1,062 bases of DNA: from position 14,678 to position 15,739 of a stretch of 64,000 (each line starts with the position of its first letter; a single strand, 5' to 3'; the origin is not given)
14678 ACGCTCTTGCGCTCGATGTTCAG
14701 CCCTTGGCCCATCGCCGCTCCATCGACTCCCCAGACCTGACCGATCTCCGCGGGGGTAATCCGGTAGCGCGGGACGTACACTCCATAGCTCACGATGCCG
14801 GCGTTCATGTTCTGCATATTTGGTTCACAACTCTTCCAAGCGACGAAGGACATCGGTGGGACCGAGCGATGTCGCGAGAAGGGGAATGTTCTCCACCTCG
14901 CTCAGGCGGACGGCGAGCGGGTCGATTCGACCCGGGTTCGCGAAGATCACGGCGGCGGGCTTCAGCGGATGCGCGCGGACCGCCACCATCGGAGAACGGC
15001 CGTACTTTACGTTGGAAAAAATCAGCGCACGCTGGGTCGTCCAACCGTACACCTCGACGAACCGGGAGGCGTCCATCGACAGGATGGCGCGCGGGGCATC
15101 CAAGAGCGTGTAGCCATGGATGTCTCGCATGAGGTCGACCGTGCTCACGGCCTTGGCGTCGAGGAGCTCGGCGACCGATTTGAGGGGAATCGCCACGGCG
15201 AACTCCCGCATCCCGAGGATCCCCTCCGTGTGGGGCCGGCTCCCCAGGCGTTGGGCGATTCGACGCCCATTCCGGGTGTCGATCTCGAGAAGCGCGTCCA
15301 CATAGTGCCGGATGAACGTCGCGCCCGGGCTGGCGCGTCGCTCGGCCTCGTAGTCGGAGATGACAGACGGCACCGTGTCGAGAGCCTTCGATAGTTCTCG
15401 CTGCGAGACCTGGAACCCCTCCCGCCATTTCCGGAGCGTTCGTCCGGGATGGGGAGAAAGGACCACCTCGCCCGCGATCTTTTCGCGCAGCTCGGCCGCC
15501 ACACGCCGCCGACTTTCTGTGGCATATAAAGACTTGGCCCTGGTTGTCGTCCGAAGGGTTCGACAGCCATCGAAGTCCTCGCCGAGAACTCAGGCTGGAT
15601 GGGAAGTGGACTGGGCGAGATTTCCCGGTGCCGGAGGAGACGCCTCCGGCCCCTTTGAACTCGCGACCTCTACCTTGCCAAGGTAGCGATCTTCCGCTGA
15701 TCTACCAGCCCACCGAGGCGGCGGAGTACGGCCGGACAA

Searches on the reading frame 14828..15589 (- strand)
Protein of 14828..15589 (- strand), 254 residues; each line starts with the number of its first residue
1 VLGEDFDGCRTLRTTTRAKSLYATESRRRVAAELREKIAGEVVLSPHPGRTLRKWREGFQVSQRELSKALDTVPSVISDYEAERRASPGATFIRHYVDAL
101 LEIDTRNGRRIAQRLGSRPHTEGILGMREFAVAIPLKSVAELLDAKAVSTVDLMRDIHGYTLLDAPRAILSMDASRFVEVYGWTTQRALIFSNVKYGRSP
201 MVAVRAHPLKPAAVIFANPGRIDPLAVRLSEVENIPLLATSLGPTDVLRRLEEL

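Call 33: search_protein_families(library=pfam, proteins=[window:14828-15589:-], max_evalue=0.001)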
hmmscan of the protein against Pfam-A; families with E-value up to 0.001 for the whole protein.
window:14828-15589:- (254 aa): 2 families
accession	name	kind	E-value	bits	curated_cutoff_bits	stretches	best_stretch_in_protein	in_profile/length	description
PF13560.12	HTH_31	-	0.00013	22.7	27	1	49-100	3-54/64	Helix-turn-helix domain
PF12844.13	HTH_19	-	0.0003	21.1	30.2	1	49-97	1-48/64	Helix-turn-helix domain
